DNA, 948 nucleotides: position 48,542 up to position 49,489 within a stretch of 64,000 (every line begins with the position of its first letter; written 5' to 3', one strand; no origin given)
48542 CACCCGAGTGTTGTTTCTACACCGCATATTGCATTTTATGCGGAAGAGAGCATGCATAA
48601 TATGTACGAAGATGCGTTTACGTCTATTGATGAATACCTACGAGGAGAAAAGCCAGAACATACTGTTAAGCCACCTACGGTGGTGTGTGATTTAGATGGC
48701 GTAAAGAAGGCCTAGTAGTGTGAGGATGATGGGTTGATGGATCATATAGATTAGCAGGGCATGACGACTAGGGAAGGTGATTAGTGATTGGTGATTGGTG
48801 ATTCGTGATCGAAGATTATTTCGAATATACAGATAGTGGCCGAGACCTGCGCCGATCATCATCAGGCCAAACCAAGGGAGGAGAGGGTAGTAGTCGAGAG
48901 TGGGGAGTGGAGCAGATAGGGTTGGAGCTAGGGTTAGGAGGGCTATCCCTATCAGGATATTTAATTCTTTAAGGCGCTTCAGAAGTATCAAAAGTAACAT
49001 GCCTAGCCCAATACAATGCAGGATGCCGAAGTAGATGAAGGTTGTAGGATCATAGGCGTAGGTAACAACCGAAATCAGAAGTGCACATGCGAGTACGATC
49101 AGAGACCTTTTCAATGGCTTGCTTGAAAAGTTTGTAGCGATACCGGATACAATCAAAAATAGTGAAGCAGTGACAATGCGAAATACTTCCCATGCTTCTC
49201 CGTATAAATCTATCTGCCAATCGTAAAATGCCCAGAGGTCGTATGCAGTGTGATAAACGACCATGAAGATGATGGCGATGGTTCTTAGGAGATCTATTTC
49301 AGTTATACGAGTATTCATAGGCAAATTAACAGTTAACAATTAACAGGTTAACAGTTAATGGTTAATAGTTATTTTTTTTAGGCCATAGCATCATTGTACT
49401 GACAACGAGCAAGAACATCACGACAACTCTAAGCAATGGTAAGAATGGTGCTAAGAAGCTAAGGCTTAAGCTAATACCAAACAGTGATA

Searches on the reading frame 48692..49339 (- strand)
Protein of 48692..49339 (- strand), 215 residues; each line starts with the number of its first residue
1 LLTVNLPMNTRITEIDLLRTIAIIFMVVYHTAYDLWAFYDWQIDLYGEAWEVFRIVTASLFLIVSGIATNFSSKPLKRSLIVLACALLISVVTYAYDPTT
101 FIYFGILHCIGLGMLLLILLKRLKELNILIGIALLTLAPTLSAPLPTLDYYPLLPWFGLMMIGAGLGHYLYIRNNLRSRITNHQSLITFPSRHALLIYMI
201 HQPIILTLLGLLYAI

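Call 3: search_protein_families(library=pfam, max_evalue=1, proteins=[window:48692-49339:-])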
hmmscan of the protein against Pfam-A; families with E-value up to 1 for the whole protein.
window:48692-49339:- (215 aa): 2 families
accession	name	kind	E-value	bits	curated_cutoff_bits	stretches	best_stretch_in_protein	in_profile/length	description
PF07786.18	HGSNAT_cat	-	1.3e-48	165.9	22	1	11-203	1-222/222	Heparan-alpha-glucosaminide N-acetyltransferase, catalytic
PF01757.29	Acyl_transf_3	-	5.6e-11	42.5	31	2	13-72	2-64/326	Acyltransferase domain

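Call 4: search_protein_families(library=ncbifam, max_evalue=1, proteins=[window:48692-49339:-])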
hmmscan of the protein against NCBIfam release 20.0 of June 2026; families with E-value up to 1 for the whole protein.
window:48692-49339:- (215 aa): 2 families
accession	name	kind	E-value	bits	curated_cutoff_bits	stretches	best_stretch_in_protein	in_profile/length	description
NF047986.1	C_WD1278_WD0630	domain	0.073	13.2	27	1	58-100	9-56/64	TomO hydrophobic C-terminal domain-containing protein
TIGR03902.1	rhom_GG_sort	equivalog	0.64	10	84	1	62-125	40-101/154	rhombosortase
